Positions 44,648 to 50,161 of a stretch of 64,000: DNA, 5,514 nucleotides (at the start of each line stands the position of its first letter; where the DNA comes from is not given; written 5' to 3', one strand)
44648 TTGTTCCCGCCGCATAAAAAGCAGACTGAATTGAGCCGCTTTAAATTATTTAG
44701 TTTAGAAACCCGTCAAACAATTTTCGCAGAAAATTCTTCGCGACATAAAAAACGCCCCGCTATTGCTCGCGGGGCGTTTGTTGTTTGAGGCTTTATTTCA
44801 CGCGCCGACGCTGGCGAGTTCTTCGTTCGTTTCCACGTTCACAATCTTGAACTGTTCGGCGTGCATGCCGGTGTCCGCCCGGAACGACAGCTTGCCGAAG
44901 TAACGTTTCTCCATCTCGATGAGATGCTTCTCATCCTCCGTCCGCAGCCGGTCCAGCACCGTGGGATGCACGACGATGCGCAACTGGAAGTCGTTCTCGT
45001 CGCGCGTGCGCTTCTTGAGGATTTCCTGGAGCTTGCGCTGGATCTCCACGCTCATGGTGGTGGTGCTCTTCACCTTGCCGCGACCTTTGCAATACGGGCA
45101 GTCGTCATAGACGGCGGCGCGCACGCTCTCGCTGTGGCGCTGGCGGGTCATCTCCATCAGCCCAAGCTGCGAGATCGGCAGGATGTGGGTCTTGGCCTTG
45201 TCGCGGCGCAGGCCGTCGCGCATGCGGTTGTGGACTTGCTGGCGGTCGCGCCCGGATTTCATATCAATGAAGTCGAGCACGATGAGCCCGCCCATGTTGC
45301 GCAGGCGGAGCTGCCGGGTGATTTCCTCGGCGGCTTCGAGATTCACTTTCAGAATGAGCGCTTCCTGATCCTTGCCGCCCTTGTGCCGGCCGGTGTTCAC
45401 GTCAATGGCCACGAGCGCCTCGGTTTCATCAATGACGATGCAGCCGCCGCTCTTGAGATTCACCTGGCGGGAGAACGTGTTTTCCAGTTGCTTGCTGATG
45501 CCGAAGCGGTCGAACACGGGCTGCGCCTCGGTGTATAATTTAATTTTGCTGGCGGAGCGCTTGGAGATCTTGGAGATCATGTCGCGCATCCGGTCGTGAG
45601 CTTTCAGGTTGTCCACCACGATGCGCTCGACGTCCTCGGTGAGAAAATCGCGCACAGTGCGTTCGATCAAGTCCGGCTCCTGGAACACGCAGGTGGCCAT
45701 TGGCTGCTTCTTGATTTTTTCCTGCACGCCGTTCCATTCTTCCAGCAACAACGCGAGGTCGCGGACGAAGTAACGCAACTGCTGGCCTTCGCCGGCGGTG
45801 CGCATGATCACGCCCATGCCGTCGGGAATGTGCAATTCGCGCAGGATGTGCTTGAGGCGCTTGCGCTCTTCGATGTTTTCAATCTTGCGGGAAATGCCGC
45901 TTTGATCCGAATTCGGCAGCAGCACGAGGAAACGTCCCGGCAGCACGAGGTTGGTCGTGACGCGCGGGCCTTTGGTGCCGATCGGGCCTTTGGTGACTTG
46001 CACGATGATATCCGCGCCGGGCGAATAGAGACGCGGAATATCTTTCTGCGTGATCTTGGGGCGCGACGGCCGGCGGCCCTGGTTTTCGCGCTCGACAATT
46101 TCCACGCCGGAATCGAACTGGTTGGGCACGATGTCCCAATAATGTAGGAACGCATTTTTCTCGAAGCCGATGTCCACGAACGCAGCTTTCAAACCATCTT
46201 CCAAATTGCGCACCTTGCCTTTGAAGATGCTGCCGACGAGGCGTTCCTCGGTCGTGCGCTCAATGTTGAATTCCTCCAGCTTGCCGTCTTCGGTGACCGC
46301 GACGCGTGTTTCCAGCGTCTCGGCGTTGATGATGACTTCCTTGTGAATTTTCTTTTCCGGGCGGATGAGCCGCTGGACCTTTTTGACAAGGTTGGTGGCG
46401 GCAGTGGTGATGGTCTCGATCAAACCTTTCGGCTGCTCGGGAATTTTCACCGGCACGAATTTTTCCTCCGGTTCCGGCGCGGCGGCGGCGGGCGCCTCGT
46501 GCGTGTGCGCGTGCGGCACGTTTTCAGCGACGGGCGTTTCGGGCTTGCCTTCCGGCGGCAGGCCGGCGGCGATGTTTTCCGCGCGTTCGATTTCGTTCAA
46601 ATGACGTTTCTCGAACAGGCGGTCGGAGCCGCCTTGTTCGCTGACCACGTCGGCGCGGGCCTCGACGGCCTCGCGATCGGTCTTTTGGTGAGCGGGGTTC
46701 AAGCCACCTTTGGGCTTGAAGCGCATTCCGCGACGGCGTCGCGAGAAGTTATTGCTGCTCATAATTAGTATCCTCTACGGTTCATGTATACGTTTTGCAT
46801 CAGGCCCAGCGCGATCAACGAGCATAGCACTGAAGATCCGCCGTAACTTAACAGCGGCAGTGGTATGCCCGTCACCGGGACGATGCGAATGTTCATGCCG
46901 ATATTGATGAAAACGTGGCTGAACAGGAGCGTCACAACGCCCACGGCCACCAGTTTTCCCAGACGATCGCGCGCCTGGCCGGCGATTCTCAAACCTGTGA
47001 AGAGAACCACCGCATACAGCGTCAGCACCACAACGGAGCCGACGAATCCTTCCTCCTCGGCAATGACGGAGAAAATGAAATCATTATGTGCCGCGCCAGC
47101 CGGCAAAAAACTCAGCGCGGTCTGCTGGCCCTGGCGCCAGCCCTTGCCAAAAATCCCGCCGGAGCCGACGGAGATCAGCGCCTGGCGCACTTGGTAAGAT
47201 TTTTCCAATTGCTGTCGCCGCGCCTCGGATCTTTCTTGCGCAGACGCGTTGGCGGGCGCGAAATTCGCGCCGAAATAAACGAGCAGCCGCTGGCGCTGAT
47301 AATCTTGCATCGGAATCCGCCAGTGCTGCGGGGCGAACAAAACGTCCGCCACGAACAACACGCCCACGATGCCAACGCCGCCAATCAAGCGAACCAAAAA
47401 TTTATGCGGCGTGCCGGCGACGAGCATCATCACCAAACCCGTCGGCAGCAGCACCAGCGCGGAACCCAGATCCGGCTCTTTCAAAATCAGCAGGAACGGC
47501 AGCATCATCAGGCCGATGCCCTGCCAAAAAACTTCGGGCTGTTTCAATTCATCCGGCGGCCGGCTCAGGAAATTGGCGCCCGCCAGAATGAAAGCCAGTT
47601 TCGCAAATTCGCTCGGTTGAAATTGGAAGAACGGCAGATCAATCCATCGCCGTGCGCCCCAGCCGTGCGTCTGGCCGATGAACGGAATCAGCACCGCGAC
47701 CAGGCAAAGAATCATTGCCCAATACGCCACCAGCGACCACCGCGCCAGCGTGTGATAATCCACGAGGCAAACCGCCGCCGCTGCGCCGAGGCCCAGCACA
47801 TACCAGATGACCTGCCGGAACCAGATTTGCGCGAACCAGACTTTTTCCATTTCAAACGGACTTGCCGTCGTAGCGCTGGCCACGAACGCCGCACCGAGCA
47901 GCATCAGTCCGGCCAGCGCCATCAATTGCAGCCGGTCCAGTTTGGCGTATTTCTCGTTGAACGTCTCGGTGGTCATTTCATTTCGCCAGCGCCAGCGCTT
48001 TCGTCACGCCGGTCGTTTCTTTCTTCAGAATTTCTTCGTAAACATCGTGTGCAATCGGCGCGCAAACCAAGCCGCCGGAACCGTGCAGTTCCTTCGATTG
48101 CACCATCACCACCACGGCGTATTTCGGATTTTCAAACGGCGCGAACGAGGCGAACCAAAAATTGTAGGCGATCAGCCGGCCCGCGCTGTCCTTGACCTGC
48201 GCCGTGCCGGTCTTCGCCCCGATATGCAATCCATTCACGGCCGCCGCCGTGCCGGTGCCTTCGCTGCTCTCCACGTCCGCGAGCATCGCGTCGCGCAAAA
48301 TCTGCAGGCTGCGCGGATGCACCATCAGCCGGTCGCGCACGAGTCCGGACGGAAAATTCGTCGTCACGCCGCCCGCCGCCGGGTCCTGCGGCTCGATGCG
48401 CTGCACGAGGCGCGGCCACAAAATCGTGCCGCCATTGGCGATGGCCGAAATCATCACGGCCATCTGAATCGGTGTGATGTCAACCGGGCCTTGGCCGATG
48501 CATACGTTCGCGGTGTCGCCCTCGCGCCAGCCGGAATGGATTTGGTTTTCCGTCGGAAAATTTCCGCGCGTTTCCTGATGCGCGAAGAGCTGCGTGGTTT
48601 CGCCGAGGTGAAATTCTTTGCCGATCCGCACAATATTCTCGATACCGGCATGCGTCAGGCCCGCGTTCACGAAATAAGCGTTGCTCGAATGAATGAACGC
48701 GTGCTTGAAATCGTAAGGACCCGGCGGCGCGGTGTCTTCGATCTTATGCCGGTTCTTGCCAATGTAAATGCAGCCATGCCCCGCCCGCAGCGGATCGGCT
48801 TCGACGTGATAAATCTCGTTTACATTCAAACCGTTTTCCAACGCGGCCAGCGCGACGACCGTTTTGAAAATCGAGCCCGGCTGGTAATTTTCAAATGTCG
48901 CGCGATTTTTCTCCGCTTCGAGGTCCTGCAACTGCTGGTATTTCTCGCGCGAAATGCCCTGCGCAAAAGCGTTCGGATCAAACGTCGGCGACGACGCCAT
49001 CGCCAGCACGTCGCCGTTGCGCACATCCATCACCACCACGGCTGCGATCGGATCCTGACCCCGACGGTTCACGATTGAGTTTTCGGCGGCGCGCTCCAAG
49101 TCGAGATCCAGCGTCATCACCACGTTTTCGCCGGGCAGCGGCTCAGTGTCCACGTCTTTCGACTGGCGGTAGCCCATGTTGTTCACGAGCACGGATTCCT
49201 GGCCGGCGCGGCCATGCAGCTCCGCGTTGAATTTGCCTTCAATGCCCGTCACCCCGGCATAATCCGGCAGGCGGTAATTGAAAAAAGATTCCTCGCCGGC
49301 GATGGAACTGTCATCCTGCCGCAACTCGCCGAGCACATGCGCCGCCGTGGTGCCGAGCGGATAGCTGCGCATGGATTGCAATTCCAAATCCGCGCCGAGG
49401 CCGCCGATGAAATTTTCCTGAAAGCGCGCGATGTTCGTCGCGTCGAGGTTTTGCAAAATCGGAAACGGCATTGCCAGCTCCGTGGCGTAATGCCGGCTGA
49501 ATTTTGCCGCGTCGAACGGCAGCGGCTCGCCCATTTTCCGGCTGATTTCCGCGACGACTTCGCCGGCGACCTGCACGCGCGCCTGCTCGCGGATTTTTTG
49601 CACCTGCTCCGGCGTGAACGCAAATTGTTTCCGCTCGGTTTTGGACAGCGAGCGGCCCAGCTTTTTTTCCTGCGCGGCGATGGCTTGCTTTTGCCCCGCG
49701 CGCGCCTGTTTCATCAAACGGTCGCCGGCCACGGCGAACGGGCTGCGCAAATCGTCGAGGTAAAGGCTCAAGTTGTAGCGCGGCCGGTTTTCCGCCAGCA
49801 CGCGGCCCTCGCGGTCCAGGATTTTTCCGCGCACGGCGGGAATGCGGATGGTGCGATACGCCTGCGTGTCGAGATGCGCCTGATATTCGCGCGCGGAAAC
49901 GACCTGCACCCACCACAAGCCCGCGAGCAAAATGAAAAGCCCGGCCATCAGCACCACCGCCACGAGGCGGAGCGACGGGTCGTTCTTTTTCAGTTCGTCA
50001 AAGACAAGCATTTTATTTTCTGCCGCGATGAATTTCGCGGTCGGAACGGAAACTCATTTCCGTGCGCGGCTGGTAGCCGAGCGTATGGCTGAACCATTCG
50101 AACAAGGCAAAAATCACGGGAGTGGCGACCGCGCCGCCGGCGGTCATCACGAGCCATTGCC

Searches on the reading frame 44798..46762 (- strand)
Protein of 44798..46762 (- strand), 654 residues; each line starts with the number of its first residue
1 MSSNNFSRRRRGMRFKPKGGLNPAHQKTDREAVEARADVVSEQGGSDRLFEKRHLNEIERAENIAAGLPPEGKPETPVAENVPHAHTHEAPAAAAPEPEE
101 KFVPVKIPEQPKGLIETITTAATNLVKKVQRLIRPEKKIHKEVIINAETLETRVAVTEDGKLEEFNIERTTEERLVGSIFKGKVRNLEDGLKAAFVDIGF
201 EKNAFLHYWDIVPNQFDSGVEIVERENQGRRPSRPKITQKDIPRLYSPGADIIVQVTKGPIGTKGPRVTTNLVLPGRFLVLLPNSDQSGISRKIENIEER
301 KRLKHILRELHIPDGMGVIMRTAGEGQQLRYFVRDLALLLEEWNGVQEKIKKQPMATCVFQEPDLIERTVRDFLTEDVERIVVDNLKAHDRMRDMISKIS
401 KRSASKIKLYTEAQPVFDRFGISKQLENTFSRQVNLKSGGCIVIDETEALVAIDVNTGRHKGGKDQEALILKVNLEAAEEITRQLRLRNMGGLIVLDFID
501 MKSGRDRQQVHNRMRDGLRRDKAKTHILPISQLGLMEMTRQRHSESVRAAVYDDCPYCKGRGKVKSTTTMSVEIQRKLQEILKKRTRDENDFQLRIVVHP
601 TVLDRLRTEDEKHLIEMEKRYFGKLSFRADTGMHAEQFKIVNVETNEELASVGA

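Call 73: search_protein_families(library=pfam, proteins=[window:44798-46762:-], max_evalue=0.00001)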
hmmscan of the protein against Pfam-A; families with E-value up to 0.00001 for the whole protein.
window:44798-46762:- (654 aa): 2 families
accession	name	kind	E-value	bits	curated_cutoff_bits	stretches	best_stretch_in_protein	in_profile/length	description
PF10150.14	RNase_E_G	-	3.7e-99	332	25.5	1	274-542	2-269/270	Ribonuclease E/G family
PF20833.2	RNase_E_G_Thio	-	2e-09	37.9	26.8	1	555-641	2-84/86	RNase E/G, Thioredoxin-like domain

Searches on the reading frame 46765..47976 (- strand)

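Call 73: search_protein_families(library=pfam, proteins=[window:46765-47976:-], max_evalue=0.00001)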
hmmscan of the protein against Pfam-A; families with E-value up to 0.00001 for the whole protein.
window:46765-47976:- (403 aa): 1 family
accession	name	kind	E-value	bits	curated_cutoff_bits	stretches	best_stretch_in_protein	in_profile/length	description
PF01098.24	FTSW_RODA_SPOVE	-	1.5e-90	304.2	26.4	1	18-401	5-355/356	Cell cycle protein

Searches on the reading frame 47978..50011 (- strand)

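Call 73: search_protein_families(library=pfam, proteins=[window:47978-50011:-], max_evalue=0.00001)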
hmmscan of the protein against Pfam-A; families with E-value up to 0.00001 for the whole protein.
window:47978-50011:- (677 aa): 2 families
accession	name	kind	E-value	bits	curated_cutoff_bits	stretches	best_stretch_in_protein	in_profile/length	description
PF00905.27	Transpeptidase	-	7.8e-58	196.5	22.1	1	324-659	2-299/299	Penicillin binding protein transpeptidase domain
PF03717.20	PBP_dimer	-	2.1e-25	90.7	24.4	1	57-282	2-175/180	Penicillin-binding Protein dimerisation domain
